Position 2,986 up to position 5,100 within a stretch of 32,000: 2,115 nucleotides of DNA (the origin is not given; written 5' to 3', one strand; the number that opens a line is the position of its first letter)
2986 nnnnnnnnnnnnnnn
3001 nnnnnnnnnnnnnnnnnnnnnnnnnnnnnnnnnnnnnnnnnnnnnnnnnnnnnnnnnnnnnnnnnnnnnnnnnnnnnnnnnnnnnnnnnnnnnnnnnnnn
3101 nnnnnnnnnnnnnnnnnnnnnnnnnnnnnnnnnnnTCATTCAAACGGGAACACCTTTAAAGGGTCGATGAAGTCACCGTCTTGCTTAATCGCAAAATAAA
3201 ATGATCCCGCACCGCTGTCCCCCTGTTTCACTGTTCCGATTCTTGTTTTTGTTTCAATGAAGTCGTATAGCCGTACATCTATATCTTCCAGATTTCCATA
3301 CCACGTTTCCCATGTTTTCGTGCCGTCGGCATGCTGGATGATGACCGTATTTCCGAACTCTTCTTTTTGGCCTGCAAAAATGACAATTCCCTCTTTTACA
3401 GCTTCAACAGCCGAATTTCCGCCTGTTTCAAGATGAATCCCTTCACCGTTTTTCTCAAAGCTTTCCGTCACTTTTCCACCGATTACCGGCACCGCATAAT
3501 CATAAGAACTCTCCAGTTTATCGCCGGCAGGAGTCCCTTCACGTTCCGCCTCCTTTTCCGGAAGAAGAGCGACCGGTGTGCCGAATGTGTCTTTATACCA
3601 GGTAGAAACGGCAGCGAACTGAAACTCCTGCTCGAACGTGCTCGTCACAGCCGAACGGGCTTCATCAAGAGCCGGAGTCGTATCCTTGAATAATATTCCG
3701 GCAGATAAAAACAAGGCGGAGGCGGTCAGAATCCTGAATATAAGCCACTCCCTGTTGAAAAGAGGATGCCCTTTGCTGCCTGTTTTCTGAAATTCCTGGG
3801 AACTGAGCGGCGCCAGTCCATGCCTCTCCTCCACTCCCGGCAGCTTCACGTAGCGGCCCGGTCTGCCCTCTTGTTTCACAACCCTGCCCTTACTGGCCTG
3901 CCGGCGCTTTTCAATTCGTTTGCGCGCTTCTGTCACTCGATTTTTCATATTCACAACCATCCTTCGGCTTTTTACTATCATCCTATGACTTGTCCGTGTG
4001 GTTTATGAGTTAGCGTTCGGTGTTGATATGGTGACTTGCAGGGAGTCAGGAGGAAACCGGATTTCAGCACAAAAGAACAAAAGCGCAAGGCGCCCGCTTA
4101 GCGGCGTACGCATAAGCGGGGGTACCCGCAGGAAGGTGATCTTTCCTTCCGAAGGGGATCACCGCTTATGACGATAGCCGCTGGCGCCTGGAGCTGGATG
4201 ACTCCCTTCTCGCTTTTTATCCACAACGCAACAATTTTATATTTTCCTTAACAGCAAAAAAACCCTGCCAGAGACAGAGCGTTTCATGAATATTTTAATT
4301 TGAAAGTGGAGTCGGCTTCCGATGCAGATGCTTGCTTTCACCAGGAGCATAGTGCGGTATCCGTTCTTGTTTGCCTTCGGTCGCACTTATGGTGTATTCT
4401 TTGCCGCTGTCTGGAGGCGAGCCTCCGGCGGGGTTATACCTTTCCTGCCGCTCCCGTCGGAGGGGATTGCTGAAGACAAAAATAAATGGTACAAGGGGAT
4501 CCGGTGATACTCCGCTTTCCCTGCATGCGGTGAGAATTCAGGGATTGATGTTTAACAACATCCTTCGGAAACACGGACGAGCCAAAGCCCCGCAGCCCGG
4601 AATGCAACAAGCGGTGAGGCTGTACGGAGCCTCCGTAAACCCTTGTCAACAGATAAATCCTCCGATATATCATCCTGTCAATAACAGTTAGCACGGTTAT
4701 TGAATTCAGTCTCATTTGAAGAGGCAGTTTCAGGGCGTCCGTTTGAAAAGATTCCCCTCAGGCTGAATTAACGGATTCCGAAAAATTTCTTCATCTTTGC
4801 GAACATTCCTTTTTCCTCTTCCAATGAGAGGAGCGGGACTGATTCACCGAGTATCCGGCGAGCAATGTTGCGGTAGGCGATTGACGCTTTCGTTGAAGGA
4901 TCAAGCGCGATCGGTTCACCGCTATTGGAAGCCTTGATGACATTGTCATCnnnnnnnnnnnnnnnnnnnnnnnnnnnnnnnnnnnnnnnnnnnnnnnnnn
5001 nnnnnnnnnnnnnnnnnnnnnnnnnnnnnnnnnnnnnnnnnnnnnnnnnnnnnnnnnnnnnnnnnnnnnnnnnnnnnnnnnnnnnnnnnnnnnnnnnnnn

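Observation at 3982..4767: ~0.8 kb non-coding, hairpin-dense spacer between minD and spoIVFA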

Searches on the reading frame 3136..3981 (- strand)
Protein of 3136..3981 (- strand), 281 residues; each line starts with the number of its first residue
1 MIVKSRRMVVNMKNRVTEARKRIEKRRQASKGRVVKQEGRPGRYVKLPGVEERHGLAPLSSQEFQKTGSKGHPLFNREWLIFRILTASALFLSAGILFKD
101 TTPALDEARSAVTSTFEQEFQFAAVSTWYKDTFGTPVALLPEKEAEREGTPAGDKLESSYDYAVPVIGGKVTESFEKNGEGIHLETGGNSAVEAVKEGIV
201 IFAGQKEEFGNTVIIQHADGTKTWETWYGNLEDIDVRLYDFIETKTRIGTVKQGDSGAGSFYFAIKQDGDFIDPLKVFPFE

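Call 8: find_related_loci(query=window:3136-3981:-, collection=genome_contigs, flank=4000)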
Query window:3136-3981:- (281 aa) in genome_contigs; peptide patterns used: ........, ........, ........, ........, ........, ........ (x = any residue, [..] = any of these).
98 stretches matched a pattern; 8 encode a relative of the query (tblastn E <= 1e-3); 8 distinct loci.
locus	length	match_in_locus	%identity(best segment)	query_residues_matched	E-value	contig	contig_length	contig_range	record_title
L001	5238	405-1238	82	4-281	1e-156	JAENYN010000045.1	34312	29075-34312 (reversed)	MAG: Alkalihalobacillus macyae isolate B5_bin.12 B5_bin12_NODE_346_length_34312_cov_39.059316, whole genome shotgun sequ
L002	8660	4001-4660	49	51-281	3e-65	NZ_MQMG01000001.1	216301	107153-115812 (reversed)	Geobacillus proteiniphilus strain 1017 contig00001, whole genome shotgun sequence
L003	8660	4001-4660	49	51-281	2e-64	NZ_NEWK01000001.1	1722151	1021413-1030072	Geobacillus thermocatenulatus strain BGSC 93A1 Contig_1, whole genome shotgun sequence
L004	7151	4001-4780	41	11-281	6e-61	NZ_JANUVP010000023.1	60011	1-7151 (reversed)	Caldifermentibacillus hisashii strain N-11 NODE_23_length_60011_cov_58.225682, whole genome shotgun sequence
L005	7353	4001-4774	39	12-280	4e-54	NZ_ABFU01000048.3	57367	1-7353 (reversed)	Bacillus coahuilensis m4-4 1955101000048, whole genome shotgun sequence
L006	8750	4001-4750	35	20-281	7e-44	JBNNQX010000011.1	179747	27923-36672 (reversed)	Alkalihalobacillus sp. NPDC127517 NPDC127517_64_F12.ctg-0011, whole genome shotgun sequence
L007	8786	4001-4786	34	4-281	3e-43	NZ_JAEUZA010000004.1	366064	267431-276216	Alkalicoccobacillus gibsonii strain KCCM 41407 NODE_4_length_366064_cov_272.122335, whole genome shotgun sequence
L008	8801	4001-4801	36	1-281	6e-46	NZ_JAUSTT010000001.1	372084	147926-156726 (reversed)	Bacillus chungangensis strain DSM 23837 Ga0480524_01, whole genome shotgun sequence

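Call 15: find_encoding_contigs(protein=window:3136-3981:-, flank=10000, max_places=10)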
Protein window:3136-3981:- (281 aa): no gene with exactly this product is on record in the collection.

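Call 19: find_encoding_contigs(protein=window:3139-3948:-, flank=10000, max_places=10)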
Protein seq(270 aa) (270 aa): no gene with exactly this product is on record in the collection.

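Call 24: find_homologous_proteins(query=window:3139-3948:-, max_evalue=1e-40)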
Query seq(270 aa) (270 aa): 456 proteins with E <= 1e-40 among 1641 candidates; the best 120 are listed.
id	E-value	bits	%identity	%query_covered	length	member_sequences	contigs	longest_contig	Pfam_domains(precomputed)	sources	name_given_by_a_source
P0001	1.4e-176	603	100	100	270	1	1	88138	PF01551.30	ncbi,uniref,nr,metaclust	ncbi:M23 family metallopeptidase [Bacillus marinisedimentorum]|uniref:M23 family metallopeptidase n=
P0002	2.5e-148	511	83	100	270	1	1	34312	PF01551.30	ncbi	-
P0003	2.4e-71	258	51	100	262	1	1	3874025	PF01551.30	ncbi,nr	ncbi:M23 family metallopeptidase [Bacillus tianshenii]|nr:M23 family metallopeptidase [Bacillus tian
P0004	2.7e-67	245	47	100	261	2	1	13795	PF01551.30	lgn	-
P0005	9.5e-67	243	47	100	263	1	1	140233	PF01551.30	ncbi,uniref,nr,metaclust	ncbi:M23 family metallopeptidase [Bacillus solimangrovi]|uniref:M23ase beta-sheet core domain-contai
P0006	4.9e-66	241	48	100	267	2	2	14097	PF01551.30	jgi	jgi:stage IV sporulation protein FA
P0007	2.2e-65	239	44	100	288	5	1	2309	PF01551.30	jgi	-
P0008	9.8e-65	236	48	100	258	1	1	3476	PF01551.30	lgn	-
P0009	7.7e-64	234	46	100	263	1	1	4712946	PF01551.30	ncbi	ncbi:peptidoglycan DD-metalloendopeptidase family protein [Bacillus sp. AK128]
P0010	9.7e-64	233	43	100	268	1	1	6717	PF01551.30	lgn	-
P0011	1.5e-63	233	49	100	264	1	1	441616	PF01551.30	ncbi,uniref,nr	ncbi:M23 family metallopeptidase [Bacillus pinisoli]|uniref:M23 family metallopeptidase n=1 Tax=Baci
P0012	6.8e-63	230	44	100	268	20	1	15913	PF01551.30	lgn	-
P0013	2.1e-62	229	48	88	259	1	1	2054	PF01551.30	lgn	-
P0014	2.8e-62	228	47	100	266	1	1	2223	PF01551.30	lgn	-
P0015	3.1e-62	228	46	100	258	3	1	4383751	PF01551.30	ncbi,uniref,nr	ncbi:M23 family metallopeptidase [Cytobacillus firmus]|uniref:M23 family metallopeptidase n=1 Tax=Cy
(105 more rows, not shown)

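Call 26: find_encoding_contigs(protein=P0001, flank=10000, max_places=5)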
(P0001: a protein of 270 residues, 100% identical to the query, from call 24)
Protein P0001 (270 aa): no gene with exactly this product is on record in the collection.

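Call 31: find_encoding_contigs(protein=P0002, flank=10000, max_places=5)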
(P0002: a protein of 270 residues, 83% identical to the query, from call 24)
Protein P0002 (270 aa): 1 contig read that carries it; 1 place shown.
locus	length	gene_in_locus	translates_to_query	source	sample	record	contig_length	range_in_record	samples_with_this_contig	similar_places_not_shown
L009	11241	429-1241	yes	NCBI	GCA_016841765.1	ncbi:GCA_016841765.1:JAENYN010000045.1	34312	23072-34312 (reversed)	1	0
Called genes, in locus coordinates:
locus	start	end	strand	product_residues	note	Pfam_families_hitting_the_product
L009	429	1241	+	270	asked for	PF01551:Peptidase_M23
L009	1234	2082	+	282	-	PF02163:Peptidase_M50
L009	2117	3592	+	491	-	PF10150:RNase_E_G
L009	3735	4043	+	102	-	PF00829:Ribosomal_L21p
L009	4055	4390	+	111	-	PF04327:Peptidase_Prp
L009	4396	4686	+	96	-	PF01016:Ribosomal_L27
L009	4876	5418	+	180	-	PF14689:SPOB_a, PF14682:SPOB_ab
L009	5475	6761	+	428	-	PF01018:GTP1_OBG, PF01926:MMR_HSR1, PF02421:FeoB_N, PF09269:DUF1967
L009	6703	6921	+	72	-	-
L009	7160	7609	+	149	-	PF01842:ACT (weak)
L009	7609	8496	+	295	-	PF00800:PDT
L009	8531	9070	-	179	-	PF08279:HTH_11, PF02829:3H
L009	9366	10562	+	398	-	-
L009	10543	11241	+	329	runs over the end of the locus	PF01636:APH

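Call 52: find_encoding_contigs(protein=P0003, flank=10000, max_places=1)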
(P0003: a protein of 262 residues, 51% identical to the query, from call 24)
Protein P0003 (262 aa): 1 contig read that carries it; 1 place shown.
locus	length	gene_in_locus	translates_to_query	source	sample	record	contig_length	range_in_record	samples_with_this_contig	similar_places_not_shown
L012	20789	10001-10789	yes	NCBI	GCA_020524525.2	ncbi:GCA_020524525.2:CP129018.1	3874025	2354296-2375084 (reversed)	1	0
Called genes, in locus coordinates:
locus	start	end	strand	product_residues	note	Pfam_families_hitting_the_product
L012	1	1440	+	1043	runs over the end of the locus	-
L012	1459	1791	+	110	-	-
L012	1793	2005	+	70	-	PF04531:Phage_holin_1 (weak)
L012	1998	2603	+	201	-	PF01510:Amidase_2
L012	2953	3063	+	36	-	PF21531:Rv2175c_wHTH (weak), PF12728:HTH_17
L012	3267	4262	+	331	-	PF28530:DUF8426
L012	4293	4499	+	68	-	-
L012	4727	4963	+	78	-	-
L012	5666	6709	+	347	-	PF06723:MreB_Mbl, PF00022:Actin (weak), PF11104:PilM_2 (faint), PF00012:HSP70, PF14450:FtsA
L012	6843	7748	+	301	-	PF04085:MreC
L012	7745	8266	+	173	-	PF04093:MreD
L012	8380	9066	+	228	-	PF05209:MinC_N (weak), PF22642:MinC_N_1, PF03775:MinC_C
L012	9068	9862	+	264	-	PF00142:Fer4_NifH (faint), PF01656:CbiA, PF02374:ArsA_ATPase (weak), PF09140:MipZ, PF10609:ParA, PF13614:AAA_31, PF06564:CBP_BcsQ (weak)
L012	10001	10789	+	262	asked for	PF01551:Peptidase_M23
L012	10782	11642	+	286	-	PF02163:Peptidase_M50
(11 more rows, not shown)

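Call 53: find_encoding_contigs(protein=P0005, flank=10000, max_places=1)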
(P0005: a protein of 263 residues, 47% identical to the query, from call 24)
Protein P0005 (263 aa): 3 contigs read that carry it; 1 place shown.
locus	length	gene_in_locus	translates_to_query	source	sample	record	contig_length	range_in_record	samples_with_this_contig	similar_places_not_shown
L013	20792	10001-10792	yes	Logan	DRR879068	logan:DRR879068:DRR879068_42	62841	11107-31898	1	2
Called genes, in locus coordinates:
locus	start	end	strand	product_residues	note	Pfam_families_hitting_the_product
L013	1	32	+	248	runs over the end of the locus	PF06750:A24_N_bact, PF01478:Peptidase_A24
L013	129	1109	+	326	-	PF11104:PilM_2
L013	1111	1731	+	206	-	-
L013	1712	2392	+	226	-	PF10741:T2SSM_b (weak)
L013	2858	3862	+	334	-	PF05036:SPOR (weak)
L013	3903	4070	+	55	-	-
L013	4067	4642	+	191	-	PF02545:Maf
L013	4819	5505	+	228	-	PF20582:UPF0758_N, PF04002:RadC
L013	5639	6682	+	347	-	PF06723:MreB_Mbl, PF00022:Actin (weak), PF11104:PilM_2 (faint), PF00012:HSP70, PF14450:FtsA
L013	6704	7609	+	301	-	PF04085:MreC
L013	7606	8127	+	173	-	PF04093:MreD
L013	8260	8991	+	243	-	PF05209:MinC_N (weak), PF22642:MinC_N_1, PF03775:MinC_C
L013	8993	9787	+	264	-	PF00142:Fer4_NifH (faint), PF01656:CbiA, PF02374:ArsA_ATPase, PF06564:CBP_BcsQ, PF09140:MipZ, PF10609:ParA, PF13614:AAA_31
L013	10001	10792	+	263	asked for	PF01551:Peptidase_M23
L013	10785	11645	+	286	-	PF13398:Peptidase_M50B (weak), PF02163:Peptidase_M50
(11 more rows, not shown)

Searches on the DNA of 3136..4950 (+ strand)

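Call 4: search_rna_families(source=window, start=3800, end=4950, threshold=evalue, max_evalue=10, show_alignments=3)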
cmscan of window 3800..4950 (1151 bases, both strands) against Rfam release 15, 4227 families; matches with E-value up to 10: 3.
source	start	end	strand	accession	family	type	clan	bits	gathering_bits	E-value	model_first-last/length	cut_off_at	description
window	4028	4285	+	RF02205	WT1-AS_3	Gene; lncRNA;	-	17.1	55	8.9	1-245/245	no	WT1 antisense RNA conserved region 3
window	4217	4341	+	RF01496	Afu_182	Gene; sRNA;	-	15.9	65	3.4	1-195/195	no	A. fumigatus sRNA Afu_182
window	4698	4776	-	RF01767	SAM-III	Cis-reg; riboswitch;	-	15.8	45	2.9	1-82/82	no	SAM-III riboswitch aptamer (SMK box)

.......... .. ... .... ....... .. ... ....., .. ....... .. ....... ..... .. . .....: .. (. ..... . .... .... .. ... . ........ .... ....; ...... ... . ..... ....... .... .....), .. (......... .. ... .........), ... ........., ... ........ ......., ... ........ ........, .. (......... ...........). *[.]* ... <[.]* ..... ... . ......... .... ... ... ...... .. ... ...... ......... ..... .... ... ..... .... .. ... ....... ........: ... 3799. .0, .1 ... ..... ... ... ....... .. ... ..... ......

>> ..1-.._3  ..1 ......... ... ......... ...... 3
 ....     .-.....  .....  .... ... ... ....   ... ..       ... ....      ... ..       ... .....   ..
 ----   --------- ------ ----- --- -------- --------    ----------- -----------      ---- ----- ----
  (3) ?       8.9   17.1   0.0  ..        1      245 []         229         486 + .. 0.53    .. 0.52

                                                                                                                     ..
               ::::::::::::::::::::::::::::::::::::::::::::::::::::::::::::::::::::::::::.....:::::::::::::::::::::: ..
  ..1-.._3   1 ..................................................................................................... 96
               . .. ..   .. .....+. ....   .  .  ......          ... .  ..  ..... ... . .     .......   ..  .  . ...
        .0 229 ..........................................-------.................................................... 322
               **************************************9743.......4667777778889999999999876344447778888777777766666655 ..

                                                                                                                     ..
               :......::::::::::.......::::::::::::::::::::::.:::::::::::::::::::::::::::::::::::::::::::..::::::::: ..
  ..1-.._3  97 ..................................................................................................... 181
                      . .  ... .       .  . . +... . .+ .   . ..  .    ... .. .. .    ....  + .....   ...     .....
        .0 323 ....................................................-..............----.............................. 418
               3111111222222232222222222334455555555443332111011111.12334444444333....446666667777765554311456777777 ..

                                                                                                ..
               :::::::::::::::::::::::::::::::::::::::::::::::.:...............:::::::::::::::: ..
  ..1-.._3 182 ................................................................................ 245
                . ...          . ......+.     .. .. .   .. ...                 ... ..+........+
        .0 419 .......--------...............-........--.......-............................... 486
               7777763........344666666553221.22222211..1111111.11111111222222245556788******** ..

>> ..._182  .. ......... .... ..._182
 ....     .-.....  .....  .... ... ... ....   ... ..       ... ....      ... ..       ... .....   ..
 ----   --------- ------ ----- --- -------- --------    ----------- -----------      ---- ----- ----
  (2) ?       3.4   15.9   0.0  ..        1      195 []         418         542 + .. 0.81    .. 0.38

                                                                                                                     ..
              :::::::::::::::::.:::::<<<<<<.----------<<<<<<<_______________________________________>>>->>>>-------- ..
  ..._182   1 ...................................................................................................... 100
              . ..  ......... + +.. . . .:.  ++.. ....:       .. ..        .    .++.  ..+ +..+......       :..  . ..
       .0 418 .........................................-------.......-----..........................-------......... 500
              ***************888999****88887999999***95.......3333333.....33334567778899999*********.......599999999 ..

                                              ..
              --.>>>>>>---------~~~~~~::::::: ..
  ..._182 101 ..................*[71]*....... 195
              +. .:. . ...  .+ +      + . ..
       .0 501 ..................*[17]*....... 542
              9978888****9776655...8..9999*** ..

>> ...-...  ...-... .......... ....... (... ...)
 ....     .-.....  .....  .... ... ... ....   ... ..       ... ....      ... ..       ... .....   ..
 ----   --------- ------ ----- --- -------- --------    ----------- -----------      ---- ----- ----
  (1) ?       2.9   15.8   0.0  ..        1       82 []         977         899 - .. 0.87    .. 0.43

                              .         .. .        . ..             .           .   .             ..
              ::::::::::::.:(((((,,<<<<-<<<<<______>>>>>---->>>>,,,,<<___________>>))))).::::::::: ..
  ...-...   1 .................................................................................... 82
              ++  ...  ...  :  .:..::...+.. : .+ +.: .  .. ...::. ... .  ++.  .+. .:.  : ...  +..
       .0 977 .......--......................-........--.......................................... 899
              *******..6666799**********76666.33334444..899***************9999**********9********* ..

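Call 28: search_dna_similar(query=window:3982-4767:+, collection=plasmids, mode=distant, max_evalue=0.01)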
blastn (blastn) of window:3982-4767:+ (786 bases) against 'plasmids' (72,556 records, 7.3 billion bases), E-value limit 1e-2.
No match.

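Call 29: search_dna_similar(query=window:3982-4767:+, collection=phages, mode=distant, max_evalue=0.01)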
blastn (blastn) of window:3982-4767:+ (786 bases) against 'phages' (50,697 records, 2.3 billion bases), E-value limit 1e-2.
No match.

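Call 43: search_rna_families(sources=[L002, L004, L005, L006, L007, L008, L009, L010], threshold=gathering)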
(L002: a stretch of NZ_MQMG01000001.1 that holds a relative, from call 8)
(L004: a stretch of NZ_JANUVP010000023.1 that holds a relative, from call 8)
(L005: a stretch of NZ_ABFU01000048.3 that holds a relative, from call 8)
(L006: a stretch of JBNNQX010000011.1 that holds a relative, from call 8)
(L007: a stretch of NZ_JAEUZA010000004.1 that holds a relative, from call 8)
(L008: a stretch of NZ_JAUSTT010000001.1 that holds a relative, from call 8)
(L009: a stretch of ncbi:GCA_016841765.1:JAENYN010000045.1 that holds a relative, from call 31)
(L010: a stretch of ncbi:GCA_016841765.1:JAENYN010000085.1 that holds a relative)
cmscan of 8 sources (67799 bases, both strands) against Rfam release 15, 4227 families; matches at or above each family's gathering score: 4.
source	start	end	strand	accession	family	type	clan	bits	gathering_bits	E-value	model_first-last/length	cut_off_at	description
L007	7268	7346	+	RF00559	L21_leader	Cis-reg; leader;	-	65.3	36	2.1e-11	1-77/77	no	Ribosomal protein L21 leader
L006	7233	7312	+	RF00559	L21_leader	Cis-reg; leader;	-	63.9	36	4.8e-11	1-77/77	no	Ribosomal protein L21 leader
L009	3654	3722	+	RF00559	L21_leader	Cis-reg; leader;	-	62.9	36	9e-11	1-77/77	no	Ribosomal protein L21 leader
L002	5914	5993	+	RF00559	L21_leader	Cis-reg; leader;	-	58.5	36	1.3e-09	1-77/77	no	Ribosomal protein L21 leader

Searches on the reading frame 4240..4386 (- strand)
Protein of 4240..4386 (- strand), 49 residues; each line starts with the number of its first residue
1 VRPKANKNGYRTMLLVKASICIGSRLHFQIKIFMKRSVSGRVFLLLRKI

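Call 25: search_protein_families(library=pfam, max_evalue=10, proteins=[window:4240-4386:-])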
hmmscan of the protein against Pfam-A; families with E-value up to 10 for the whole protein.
seq(49 aa): 1 family
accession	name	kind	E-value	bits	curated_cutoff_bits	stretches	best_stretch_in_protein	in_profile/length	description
PF06432.16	GPI2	-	0.099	12.6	24.4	1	12-46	165-199/270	Phosphatidylinositol N-acetylglucosaminyltransferase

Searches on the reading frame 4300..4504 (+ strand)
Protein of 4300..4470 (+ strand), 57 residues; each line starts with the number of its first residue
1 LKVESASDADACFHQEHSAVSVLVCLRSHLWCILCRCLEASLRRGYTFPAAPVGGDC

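Call 25: search_protein_families(library=pfam, max_evalue=10, proteins=[window:4300-4470:+, window:4322-4504:+])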
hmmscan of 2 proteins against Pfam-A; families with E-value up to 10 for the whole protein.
seq(57 aa): 1 family
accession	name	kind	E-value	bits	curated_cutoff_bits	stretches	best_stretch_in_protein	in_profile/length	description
PF19402.4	RamS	-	0.11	13.5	24.3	1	2-35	10-43/44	Lanthionine-containing peptide SapB precursor RamS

seq(61 aa): 0 families

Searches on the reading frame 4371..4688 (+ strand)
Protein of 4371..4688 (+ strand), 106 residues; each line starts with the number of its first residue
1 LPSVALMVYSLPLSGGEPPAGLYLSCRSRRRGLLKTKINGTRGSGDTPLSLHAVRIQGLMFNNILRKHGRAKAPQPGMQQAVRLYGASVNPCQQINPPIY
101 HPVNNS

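Call 25: search_protein_families(library=pfam, max_evalue=10, proteins=[window:4371-4688:+])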
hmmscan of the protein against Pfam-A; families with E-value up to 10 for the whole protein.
seq(106 aa): 0 families

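Call 64: search_protein_representatives(protein=window:4371-4688:+)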
Query: 106 residues. Proteins with E-value up to 0.001 (for the whole library): 4; up to 1e-10: 1; up to 1e-30: 0. The best 4 are listed.
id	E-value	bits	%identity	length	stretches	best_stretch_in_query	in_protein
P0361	1.0e-13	67.4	42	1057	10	21-65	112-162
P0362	6.7e-07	45.5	46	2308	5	35-55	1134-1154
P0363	2.9e-04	37.0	48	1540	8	36-64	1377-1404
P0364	3.4e-04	36.8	39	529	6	61-88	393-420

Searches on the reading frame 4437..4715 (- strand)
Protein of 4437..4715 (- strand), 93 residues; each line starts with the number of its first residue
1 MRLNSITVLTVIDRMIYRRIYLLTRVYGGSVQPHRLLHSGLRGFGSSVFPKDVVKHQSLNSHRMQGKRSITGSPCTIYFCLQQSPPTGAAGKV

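Call 25: search_protein_families(library=pfam, max_evalue=10, proteins=[window:4437-4715:-])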
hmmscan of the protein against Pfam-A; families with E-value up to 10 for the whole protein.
seq(93 aa): 0 families
